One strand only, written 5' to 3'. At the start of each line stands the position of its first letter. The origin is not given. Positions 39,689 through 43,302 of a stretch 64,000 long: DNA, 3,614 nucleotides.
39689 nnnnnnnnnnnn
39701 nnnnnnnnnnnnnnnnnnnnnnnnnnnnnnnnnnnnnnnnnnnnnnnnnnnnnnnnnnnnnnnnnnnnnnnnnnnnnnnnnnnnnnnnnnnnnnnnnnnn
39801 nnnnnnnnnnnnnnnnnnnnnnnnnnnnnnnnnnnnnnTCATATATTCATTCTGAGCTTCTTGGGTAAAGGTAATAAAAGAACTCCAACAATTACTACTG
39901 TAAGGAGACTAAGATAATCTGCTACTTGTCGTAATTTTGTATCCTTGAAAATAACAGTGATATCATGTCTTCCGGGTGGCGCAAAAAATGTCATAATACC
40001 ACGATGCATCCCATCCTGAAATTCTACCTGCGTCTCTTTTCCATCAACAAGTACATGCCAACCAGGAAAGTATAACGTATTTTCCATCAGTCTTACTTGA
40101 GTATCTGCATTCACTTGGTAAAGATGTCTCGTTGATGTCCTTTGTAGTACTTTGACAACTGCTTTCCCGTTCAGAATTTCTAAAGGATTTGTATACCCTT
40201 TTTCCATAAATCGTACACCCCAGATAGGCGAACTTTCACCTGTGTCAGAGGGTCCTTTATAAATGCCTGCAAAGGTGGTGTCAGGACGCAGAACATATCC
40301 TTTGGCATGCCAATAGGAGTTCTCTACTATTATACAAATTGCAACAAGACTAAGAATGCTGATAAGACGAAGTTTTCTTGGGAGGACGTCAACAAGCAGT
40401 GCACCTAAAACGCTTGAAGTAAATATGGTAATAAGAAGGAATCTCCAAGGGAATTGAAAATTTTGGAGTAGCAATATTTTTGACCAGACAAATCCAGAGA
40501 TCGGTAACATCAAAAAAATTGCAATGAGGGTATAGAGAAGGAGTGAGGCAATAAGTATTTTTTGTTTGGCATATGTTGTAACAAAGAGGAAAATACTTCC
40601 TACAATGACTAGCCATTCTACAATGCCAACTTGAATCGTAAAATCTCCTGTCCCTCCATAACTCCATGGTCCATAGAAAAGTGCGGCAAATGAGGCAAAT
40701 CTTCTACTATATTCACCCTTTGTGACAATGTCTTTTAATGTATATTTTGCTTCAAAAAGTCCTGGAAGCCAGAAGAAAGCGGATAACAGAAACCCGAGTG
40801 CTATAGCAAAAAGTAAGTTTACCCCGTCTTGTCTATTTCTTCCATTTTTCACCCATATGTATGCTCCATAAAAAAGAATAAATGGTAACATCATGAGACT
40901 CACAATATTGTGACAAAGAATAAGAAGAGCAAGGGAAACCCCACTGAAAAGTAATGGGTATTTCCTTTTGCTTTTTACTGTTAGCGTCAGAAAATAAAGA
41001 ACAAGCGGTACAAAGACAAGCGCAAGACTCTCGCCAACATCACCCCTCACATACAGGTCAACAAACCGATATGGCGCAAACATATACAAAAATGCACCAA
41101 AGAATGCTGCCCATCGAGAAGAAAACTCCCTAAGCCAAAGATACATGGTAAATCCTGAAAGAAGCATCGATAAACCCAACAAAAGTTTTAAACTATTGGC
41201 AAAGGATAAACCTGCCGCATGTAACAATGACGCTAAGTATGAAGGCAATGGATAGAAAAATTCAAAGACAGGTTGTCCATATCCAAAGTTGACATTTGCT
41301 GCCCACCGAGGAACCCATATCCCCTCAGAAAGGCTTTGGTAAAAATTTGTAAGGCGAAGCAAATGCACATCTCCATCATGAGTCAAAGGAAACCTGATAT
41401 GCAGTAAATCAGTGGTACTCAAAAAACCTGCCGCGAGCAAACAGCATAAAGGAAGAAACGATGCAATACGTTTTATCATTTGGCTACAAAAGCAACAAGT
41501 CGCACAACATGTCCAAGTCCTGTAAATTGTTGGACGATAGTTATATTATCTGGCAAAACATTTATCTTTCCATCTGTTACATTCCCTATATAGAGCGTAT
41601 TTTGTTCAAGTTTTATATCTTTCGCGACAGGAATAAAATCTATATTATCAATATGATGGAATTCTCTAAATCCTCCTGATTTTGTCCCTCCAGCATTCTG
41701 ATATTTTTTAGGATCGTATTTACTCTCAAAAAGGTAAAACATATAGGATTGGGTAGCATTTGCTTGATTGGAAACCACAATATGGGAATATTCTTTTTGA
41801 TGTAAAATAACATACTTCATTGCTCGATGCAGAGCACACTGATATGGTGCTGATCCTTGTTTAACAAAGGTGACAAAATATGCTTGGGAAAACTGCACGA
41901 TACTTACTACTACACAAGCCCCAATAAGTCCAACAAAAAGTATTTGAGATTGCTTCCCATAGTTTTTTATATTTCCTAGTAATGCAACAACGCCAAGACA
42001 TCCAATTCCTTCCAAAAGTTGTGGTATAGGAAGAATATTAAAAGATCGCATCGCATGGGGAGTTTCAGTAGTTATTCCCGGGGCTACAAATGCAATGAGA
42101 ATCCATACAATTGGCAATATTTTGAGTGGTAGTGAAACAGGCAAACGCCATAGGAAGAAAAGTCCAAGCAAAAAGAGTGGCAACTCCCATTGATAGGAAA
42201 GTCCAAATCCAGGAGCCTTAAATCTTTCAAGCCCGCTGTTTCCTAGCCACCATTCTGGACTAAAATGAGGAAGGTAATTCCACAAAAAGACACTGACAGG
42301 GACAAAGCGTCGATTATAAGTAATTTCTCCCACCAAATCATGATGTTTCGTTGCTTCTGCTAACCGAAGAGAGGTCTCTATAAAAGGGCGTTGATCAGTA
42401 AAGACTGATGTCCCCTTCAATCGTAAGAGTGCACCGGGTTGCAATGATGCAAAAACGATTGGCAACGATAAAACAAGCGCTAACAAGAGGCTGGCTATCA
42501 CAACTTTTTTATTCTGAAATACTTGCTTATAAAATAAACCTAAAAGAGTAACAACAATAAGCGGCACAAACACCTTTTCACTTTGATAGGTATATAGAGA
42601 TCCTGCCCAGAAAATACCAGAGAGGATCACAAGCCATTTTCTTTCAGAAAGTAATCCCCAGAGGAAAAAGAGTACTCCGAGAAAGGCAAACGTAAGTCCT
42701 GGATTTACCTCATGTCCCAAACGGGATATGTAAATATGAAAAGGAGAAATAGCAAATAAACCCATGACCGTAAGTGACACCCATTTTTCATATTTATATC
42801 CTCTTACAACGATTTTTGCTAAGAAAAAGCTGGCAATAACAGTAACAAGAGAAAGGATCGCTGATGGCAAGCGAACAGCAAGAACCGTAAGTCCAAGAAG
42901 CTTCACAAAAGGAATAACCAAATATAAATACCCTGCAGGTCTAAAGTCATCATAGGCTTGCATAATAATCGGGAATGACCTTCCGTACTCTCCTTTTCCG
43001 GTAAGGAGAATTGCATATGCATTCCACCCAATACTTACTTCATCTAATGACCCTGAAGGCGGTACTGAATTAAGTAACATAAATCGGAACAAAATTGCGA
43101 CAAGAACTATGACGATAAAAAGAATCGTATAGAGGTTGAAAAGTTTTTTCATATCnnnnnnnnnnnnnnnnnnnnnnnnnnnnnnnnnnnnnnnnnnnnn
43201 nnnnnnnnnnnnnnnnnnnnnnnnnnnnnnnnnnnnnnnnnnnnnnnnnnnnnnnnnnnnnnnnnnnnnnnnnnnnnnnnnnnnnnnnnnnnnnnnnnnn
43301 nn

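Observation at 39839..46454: Four consecutive GT-C genes including a tandem triplication of diverged GT39/PMT_2-like paralogs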

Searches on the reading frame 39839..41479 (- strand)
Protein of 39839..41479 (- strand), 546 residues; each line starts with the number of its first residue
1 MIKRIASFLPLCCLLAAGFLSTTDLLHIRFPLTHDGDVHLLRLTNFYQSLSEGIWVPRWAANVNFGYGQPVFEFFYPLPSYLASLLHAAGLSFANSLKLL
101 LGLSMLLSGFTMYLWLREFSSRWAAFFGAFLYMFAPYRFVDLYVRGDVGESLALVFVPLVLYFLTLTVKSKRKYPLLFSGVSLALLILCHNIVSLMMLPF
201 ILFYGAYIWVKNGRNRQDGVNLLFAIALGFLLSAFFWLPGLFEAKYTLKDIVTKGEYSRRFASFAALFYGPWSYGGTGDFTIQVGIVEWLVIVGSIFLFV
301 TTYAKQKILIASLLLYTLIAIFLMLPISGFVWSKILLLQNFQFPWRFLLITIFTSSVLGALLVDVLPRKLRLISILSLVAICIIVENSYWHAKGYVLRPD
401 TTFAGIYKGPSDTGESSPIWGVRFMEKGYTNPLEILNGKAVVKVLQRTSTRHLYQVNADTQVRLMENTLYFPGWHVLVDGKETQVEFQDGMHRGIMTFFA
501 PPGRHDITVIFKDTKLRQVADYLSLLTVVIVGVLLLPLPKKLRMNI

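Call 4: search_protein_families(library=pfam, proteins=[window:39839-41479:-], max_evalue=0.01)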
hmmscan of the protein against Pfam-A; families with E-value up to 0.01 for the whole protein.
window:39839-41479:- (546 aa): 3 families
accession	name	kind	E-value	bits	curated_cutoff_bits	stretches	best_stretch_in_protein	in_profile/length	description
PF10131.15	PTPS_related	-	1.8e-15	56.9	26.4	1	72-395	1-312/621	6-pyruvoyl-tetrahydropterin synthase related domain; membrane protein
PF09586.16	YfhO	-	3.6e-11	42.6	28.5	2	91-385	86-380/835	Bacterial membrane protein YfhO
PF13231.12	PMT_2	-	0.00034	21.3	26.1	1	77-229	4-152/160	Dolichyl-phosphate-mannose-protein mannosyltransferase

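Call 5: search_protein_families(library=ncbifam, proteins=[window:39839-41479:-], max_evalue=0.01)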
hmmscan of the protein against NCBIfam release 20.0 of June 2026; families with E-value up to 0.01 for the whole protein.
window:39839-41479:- (546 aa): 0 families

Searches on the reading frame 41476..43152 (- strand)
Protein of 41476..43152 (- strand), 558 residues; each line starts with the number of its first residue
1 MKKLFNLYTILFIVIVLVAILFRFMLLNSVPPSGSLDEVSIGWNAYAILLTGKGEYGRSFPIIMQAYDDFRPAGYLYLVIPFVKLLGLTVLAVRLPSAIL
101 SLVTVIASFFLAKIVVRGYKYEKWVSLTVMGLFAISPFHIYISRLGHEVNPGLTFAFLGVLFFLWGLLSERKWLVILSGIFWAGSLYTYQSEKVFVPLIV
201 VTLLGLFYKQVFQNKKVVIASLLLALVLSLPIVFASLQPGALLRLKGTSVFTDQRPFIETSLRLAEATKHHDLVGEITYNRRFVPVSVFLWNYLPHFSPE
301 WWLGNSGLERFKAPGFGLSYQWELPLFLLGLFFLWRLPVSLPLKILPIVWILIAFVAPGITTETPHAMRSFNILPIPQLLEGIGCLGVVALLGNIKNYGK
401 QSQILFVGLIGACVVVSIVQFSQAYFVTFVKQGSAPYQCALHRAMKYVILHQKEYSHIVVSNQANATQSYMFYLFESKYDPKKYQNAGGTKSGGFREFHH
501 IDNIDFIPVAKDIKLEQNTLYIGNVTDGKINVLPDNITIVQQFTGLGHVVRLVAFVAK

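Call 4: search_protein_families(library=pfam, proteins=[window:41476-43152:-], max_evalue=0.01)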
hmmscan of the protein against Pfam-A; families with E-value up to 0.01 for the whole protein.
window:41476-43152:- (558 aa): 1 family
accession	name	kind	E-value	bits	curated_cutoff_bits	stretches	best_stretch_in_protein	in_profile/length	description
PF13231.12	PMT_2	-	3.8e-07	30.9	26.1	1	74-232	5-157/160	Dolichyl-phosphate-mannose-protein mannosyltransferase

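Call 5: search_protein_families(library=ncbifam, proteins=[window:41476-43152:-], max_evalue=0.01)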
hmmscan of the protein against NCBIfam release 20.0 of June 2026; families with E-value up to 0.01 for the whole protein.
window:41476-43152:- (558 aa): 1 family
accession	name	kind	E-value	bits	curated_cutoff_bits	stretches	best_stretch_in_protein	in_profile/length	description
TIGR03663.1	TIGR03663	subfamily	0.005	15.9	126.25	1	10-183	2-157/435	flippase activity-associated protein Agl23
